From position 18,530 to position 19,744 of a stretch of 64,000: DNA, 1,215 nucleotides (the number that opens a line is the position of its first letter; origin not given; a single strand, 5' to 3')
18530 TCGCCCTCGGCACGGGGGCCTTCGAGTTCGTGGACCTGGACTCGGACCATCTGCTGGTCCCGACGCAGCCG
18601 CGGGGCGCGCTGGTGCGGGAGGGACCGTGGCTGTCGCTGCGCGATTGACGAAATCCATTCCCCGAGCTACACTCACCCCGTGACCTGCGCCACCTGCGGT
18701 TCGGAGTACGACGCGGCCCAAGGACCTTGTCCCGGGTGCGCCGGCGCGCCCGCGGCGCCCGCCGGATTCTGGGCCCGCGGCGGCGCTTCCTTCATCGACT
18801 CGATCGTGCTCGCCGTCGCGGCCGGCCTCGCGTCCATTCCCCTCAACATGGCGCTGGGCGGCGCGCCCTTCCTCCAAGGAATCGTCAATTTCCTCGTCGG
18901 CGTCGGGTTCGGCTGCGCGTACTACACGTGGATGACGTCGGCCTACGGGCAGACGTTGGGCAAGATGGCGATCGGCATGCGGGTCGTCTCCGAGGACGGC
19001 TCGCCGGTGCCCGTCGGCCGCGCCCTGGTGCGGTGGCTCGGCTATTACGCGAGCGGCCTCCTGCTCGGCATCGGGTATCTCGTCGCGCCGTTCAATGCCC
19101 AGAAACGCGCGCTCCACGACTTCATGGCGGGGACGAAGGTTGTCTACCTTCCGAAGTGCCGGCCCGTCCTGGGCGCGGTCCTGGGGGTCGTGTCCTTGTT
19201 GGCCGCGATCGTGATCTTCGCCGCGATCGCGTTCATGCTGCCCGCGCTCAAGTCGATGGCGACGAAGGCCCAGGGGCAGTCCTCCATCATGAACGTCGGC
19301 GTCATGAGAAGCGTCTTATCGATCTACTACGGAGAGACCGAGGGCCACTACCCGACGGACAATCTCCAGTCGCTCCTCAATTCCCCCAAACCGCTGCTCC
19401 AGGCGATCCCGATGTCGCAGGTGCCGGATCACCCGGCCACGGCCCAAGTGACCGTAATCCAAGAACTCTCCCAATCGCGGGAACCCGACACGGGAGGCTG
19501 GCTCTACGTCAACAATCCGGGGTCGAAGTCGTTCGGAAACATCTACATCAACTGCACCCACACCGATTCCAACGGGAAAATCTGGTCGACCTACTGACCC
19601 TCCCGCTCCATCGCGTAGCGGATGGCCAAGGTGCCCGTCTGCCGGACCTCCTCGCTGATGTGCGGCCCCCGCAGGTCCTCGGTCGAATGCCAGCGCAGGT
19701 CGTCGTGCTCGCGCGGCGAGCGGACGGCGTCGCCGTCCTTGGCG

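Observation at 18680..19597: RDD-domain membrane protein fused to a type IV pilin-like globular domain without a prepilin leader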

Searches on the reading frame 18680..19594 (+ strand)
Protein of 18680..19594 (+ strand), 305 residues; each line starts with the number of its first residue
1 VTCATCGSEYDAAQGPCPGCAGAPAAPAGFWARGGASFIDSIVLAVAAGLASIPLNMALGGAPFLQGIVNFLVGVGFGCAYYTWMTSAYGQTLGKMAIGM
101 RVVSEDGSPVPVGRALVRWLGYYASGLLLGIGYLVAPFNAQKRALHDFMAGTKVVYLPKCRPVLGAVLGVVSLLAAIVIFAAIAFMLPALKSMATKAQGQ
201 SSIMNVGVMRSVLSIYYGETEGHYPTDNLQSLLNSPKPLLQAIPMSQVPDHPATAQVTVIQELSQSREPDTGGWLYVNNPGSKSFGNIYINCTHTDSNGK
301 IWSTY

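Call 3: search_protein_families(library=pfam, proteins=[window:18680-19594:+], max_evalue=10)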
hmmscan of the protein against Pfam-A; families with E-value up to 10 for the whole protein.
window:18680-19594:+ (305 aa): 3 families
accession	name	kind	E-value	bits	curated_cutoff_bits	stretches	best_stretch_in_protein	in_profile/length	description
PF06271.18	RDD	-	5.6e-24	85.4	24.1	1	27-151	1-137/137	RDD family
PF18073.7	Zn_ribbon_LapB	-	0.11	12.6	25.7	1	3-20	3-20/28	Rubredoxin metal binding domain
PF23475.1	zf-Tbcl_FmdE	-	2.5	8.1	23.2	1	2-22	9-30/35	FmdE treble clef zinc finger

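Call 4: search_protein_families(library=ncbifam, proteins=[window:18680-19594:+], max_evalue=10)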
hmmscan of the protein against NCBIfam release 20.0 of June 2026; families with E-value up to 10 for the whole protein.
window:18680-19594:+ (305 aa): 1 family
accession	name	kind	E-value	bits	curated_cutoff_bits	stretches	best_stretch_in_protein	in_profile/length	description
NF007298.0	PRK09776.1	equivalog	0.13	10.1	1135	1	96-126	311-341/1111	diguanylate cyclase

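Call 8: find_homologous_proteins(query=window:18680-19594:+, max_evalue=0.001)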
Query window:18680-19594:+ (305 aa): 30 proteins with E <= 0.001 among 8000 candidates.
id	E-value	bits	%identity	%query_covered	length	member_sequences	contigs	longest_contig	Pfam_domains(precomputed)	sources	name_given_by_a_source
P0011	1.5e-201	686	100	100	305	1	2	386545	PF06271.19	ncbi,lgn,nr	ncbi:MAG: RDD family protein [Elusimicrobia bacterium]|nr:RDD family protein [Elusimicrobiota bacter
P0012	3.8e-57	212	39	100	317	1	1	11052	PF06271.19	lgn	-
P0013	1.2e-48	184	39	93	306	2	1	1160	PF06271.19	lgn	-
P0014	4.6e-42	163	33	91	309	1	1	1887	PF06271.19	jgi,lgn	jgi:uncharacterized RDD family membrane protein YckC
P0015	1.5e-40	158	37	91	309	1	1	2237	PF06271.19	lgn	-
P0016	7.5e-22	96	45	42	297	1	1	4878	PF06271.19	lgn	-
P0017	2.1e-17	82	42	42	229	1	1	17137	PF06271.19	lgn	-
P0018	2.1e-16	78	37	43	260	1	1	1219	PF06271.19,PF14237.12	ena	-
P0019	8.4e-16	76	37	51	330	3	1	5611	PF06271.19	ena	-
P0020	3.1e-14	71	38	42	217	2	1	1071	PF06271.19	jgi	jgi:uncharacterized RDD family membrane protein YckC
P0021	7.0e-14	70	40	43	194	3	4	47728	PF06271.19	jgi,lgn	-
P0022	6.3e-12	64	35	44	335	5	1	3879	PF06271.19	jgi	jgi:uncharacterized RDD family membrane protein YckC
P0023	6.8e-10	57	41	29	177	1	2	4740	PF06271.19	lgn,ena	-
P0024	1.1e-9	56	45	29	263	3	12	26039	PF06271.19,PF14237.12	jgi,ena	jgi:uncharacterized RDD family membrane protein YckC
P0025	1.2e-7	50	38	42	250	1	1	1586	PF06271.19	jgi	jgi:uncharacterized RDD family membrane protein YckC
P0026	2.9e-7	48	33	38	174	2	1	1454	PF06271.19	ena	-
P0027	6.6e-7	47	25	49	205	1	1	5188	PF06271.19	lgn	-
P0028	1.2e-6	46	25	48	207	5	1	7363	PF06271.19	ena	-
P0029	1.4e-6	46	29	42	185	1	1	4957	PF06271.19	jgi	jgi:uncharacterized RDD family membrane protein YckC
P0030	2.7e-6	45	34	43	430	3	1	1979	PF13240.12,PF06271.19,PF00498.32,PF12773.14,PF16697.11,PF13248.12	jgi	jgi:uncharacterized RDD family membrane protein YckC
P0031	7.8e-6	44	48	25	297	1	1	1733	PF06271.19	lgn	-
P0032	9.2e-6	43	34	44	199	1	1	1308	PF06271.19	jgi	jgi:uncharacterized RDD family membrane protein YckC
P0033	2.4e-5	42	34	42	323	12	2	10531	PF06271.19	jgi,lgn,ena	-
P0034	2.5e-5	42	39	32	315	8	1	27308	PF06271.19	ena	-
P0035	7.4e-5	40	40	28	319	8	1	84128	PF06271.19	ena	-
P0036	8.7e-5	40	41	23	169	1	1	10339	PF06271.19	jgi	jgi:uncharacterized RDD family membrane protein YckC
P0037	1.0e-4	40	40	28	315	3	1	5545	PF06271.19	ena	-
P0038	1.1e-4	40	42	26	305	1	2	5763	PF13240.12,PF06271.19,PF13248.12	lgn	-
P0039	1.2e-4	40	36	38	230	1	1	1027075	PF06271.19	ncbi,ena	-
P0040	6.9e-4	37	27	30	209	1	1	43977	PF06271.19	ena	-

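Call 13: find_encoding_contigs(protein=P0012, flank=6000, max_places=3)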
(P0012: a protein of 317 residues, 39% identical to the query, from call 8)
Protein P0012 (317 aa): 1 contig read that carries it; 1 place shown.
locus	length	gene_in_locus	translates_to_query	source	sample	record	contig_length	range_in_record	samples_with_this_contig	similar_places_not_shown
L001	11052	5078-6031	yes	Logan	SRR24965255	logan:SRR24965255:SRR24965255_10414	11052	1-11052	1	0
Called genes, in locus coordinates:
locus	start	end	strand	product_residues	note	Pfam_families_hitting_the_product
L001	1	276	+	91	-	?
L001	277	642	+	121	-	PF00472:RF-1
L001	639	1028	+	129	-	PF09969:DUF2203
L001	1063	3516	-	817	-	PF01564:Spermine_synth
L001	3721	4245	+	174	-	-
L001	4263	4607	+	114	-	PF04505:CD225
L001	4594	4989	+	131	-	PF10825:DUF2752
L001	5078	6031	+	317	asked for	PF06271:RDD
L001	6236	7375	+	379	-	PF01041:DegT_DnrJ_EryC1, PF01212:Beta_elim_lyase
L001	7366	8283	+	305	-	PF01073:3Beta_HSD, PF01370:Epimerase, PF02719:Polysacc_synt_2, PF04321:RmlD_sub_bind, PF13460:NAD_binding_10, PF16363:GDP_Man_Dehyd, PF07993:NAD_binding_4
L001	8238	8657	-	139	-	PF00892:EamA (weak)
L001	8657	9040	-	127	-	PF00892:EamA (weak)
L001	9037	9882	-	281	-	PF04794:YdjC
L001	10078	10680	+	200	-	PF06577:EipA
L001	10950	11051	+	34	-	?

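Call 15: search_protein_representatives(protein=window:18680-19594:+)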
Query: 305 residues. Proteins with E-value up to 0.001 (for the whole library): 21269; up to 1e-10: 3991; up to 1e-30: 33. The best 150 are listed.
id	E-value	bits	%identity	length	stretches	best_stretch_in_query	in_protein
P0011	4.9e-202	686.3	100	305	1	1-305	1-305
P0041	3.2e-63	230.4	48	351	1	17-305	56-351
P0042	1.1e-59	218.7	43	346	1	16-305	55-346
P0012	1.2e-57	212.1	41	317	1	1-305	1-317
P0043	9.0e-56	205.9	42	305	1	22-305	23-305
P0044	2.3e-50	188.1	41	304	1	20-305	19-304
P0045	6.4e-49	183.4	45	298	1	13-305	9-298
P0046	2.4e-43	165.1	37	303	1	25-305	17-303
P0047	1.8e-42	162.2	42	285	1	27-305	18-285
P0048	2.2e-42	161.9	40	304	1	27-305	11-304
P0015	4.6e-41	157.6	42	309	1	15-305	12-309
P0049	5.3e-40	154.1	41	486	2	192-305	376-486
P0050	3.8e-39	151.3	36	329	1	3-299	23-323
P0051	3.8e-39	151.3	41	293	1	25-303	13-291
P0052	1.9e-38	149.0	37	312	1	7-305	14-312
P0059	7.4e-35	137.2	33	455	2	25-217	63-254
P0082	1.5e-27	113.3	40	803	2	14-180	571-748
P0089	3.6e-26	108.7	35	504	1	21-225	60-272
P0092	1.8e-25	106.4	38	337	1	19-220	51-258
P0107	2.7e-24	102.5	40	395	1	25-219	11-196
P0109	3.7e-24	102.1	34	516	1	23-226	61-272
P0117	2.1e-23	99.6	44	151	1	162-305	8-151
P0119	3.2e-23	99.0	36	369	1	27-223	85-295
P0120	3.5e-23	98.9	34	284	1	23-245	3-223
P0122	5.1e-23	98.4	40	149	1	171-305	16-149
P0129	2.8e-22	95.9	36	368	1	23-259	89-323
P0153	3.3e-21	92.4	40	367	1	18-206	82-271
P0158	4.1e-21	92.1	37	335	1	21-205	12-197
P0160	4.3e-21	92.0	34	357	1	19-225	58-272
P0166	6.1e-21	91.5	34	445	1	16-207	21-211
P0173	8.7e-21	91.0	36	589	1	22-221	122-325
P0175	9.4e-21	90.9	37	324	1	27-203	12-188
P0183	1.2e-20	90.6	31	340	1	21-259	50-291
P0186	1.4e-20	90.3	34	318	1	25-242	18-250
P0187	1.5e-20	90.2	37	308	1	1-216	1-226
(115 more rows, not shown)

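Call 18: search_protein_families(library=pfam, proteins=[P0129, P0153, P0183, P0186, P0187, P0160, P0166, P0092, P0119, P0089], max_evalue=0.1)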
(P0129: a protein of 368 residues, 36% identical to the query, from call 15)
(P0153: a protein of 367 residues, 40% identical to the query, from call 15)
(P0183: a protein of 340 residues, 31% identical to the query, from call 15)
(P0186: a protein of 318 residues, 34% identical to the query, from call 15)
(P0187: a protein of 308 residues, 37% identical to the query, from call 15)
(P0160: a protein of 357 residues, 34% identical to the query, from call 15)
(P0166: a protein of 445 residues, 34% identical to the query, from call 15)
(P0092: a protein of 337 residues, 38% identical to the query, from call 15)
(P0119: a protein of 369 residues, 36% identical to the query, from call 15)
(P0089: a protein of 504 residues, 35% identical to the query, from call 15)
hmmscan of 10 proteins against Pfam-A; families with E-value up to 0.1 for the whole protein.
P0129 (368 aa): 5 families
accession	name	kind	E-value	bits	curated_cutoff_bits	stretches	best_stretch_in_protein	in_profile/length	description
PF06271.18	RDD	-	2.6e-24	86.5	24.1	1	93-221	1-137/137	RDD family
PF00114.24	Pilin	-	7.1e-16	59.5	22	1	264-366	1-108/108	Pilin (bacterial filament)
PF14237.11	GYF_2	-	1.6e-14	53.8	25.8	1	4-50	1-47/50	GYF domain 2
PF15968.10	RexB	-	0.0042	18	27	1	178-252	33-105/139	Membrane-anchored ion channel, Abi component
PF16732.10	ComP_DUS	-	0.077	14.3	27.3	0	257-301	1-45/87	Type IV minor pilin ComP, DNA uptake sequence receptor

P0153 (367 aa): 3 families
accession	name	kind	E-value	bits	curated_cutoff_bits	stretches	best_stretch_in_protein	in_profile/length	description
PF06271.18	RDD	-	7.3e-26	91.5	24.1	1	90-218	1-137/137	RDD family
PF00114.24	Pilin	-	2e-11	45.2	22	1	261-364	2-108/108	Pilin (bacterial filament)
PF14237.11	GYF_2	-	3.8e-11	43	25.8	1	5-49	2-46/50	GYF domain 2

P0183 (340 aa): 5 families
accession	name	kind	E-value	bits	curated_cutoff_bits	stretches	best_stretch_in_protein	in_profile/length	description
PF06271.18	RDD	-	7e-25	88.4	24.1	1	56-184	1-137/137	RDD family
PF00114.24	Pilin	-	3.7e-15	57.2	22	1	229-340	2-108/108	Pilin (bacterial filament)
PF12773.13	DZR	-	0.0037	17.8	27.3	1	3-21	1-19/45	Double zinc ribbon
PF13240.11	Zn_Ribbon_1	-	0.0041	17.3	25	1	2-21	1-20/23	zinc-ribbon domain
PF24463.1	DUF7577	-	0.093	12.8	28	0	15-26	3-14/27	Domain of unknown function (DUF7577)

P0186 (318 aa): 3 families
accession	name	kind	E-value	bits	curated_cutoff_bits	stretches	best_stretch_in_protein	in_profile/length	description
PF06271.18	RDD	-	1.1e-26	94.2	24.1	1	20-152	1-137/137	RDD family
PF00114.24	Pilin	-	2.4e-16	61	22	1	205-315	1-107/108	Pilin (bacterial filament)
PF04505.17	CD225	-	0.01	16.4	27.1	0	176-221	6-52/68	Interferon-induced transmembrane protein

P0187 (308 aa): 5 families
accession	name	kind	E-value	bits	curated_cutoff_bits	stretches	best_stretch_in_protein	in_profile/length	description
PF06271.18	RDD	-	1.2e-25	90.8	24.1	1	34-158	1-136/137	RDD family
PF00114.24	Pilin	-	3.4e-05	25.2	22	1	225-308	21-108/108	Pilin (bacterial filament)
PF13240.11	Zn_Ribbon_1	-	0.0011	19.1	25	1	3-24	2-23/23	zinc-ribbon domain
PF05932.18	CesT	-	0.014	15.9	22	1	231-267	58-94/119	Tir chaperone protein (CesT) family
PF16732.10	ComP_DUS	-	0.015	16.6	27.3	1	198-243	1-46/87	Type IV minor pilin ComP, DNA uptake sequence receptor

P0160 (357 aa): 3 families
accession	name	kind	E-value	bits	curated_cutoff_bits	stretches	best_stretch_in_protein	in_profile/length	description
PF06271.18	RDD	-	7.4e-29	101.2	24.1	1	66-194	1-137/137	RDD family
PF09691.15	T2SS_PulS_OutS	-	0.025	15.1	25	1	231-279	54-100/110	Type II secretion system pilotin lipoprotein (PulS_OutS)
PF04757.19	Pex2_Pex12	-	0.035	14.3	25.1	1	116-159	33-78/214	Pex2 / Pex12 amino terminal region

P0166 (445 aa): 2 families
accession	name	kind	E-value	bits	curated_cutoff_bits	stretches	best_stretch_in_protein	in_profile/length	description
PF06271.18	RDD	-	3.1e-24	86.3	24.1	1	32-154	1-136/137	RDD family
PF04757.19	Pex2_Pex12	-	0.068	13.3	25.1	0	77-119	33-77/214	Pex2 / Pex12 amino terminal region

P0092 (337 aa): 1 family
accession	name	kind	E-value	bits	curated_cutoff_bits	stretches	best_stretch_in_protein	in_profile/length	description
PF06271.18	RDD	-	3.2e-24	86.2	24.1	1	59-187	1-136/137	RDD family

P0119 (369 aa): 1 family
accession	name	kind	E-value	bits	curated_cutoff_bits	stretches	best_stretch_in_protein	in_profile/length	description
PF06271.18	RDD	-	8.5e-25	88.1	24.1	1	85-219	1-137/137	RDD family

P0089 (504 aa): 3 families
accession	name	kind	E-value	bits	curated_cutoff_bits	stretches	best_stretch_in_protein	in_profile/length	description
PF06271.18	RDD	-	2.3e-25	89.9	24.1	1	66-193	1-136/137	RDD family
PF18933.6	PsbP_2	-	0.007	16.8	27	1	414-503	104-184/184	PsbP-like protein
PF01789.22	PsbP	-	0.041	14.4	23.5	1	358-503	10-155/155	PsbP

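Call 32: find_related_loci(query=A4, collection=genome_contigs, flank=8000)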
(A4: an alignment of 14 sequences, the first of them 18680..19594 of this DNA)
Query A4 (305 aa) in genome_contigs; peptide patterns used: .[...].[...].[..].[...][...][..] (x = any residue, [..] = any of these).
46 stretches matched a pattern; 35 encode a relative of the query (tblastn E <= 1e-3); 35 distinct loci.
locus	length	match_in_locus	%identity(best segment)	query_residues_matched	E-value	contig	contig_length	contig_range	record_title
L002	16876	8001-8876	39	23-305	3e-53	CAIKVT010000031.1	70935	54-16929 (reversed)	MAG: uncultured Elusimicrobia bacterium isolate MJ-time_bin-0941 genome assembly, contig: bin-0941:31/84, whole genome s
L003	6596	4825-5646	39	29-305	4e-52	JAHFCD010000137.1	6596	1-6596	MAG: Elusimicrobia bacterium isolate nzgw213 NODE_14833_length_6597_cov_2.558061, whole genome shotgun sequence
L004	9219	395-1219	38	28-305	1e-51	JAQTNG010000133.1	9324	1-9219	MAG: Elusimicrobia bacterium isolate STA_59 NODE_15500_length_9324_cov_3.216049_Sandtown_A, whole genome shotgun sequenc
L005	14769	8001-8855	36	24-305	4e-49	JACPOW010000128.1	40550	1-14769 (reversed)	MAG: Elusimicrobia bacterium isolate NC_groundwater_611_Pr5_B-0.1um_68_12 alan_book_18_scaffold_531908, whole genome sho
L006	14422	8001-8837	38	24-305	3e-49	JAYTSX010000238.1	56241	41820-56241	MAG: Elusimicrobiota bacterium isolate GFS_5282 GFS_5282_237, whole genome shotgun sequence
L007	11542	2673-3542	36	13-305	2e-47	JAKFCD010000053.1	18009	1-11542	MAG: Elusimicrobiota bacterium isolate LC012 contig-124_4078, whole genome shotgun sequence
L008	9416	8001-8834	34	29-305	2e-45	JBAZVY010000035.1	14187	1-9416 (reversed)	MAG: Elusimicrobiota bacterium isolate SO_2017_GW1_264 NODE_16014_length_14187_cov_0.869844_OW334_2017, whole genome sho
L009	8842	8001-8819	35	28-302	6e-45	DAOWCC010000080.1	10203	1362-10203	MAG TPA_asm: Elusimicrobiota bacterium isolate CSMAG_1877 CSMAG_1877_k141_1213021_length_10203_cov_9.0000, whole genome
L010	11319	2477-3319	40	24-305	7e-61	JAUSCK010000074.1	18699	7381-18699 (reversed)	MAG: Elusimicrobiota bacterium isolate E14_concoct.bin.112_sub E14_k141_970411, whole genome shotgun sequence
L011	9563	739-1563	33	29-305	5e-39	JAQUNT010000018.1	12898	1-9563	MAG: Elusimicrobia bacterium isolate STD1_184 NODE_12738_length_12898_cov_2.987237_Sandtown_D1, whole genome shotgun seq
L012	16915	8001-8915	36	168-305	3e-22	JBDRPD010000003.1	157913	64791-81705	MAG: Elusimicrobiota bacterium isolate MEGAHIT-group-2.10 k141_537553, whole genome shotgun sequence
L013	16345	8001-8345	40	188-305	3e-21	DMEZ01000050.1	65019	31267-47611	MAG TPA_asm: Elusimicrobia bacterium isolate UBA9639 contig_4429, whole genome shotgun sequence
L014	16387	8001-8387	35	163-305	4e-21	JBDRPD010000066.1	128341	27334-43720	MAG: Elusimicrobiota bacterium isolate MEGAHIT-group-2.10 k141_824638, whole genome shotgun sequence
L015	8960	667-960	43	205-305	8e-21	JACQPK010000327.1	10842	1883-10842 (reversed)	MAG: Elusimicrobia bacterium isolate NC_groundwater_1305_Ag_S-0.2um_70_34 S_p2_S4_coassembly_k141_2588503, whole genome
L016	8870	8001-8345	38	188-305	1e-20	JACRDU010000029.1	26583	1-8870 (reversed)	MAG: Elusimicrobia bacterium isolate NC_groundwater_1680_Pr3_B-0.1um_70_15 SR-2_scaffold_141_499031, whole genome shotgu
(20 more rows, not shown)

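Call 33: predict_structure(alignment_id=A3)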
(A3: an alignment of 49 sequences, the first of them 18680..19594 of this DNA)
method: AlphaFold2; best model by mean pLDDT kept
length: 305 residues; sequences in the alignment: 49
mean_pLDDT: 92.5   pTM: 0.76
mean pLDDT of the five models: 92.5, 92.2, 92.0, 92.0, 91.8
residues with pLDDT >= 90: 254; 70-90: 38; 50-70: 13; < 50: 0
segments of 3 or more residues with pLDDT < 50: none
pLDDT, mean of each block of 10 residues (from residue 1): 72 74 84 95 95 92 90 95 98 97 97 98 90 91 97 95 93 92 94 92 98 98 95 95 97 96 78 96 96 95 94
secondary structure, 60 per line:
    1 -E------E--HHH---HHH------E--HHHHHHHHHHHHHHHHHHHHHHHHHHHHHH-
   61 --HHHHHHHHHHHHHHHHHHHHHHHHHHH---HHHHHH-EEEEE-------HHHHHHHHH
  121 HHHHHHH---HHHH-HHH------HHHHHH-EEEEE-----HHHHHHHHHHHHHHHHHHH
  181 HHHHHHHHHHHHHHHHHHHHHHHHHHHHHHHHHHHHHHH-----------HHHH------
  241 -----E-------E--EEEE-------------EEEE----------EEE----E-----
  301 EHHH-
elements in order: H30-59 H63-89 H93-98 E100-104 H112-127 H131-134 H145-150 E152-156 H162-219 H231-234 E257-260 E274-277 E288-290
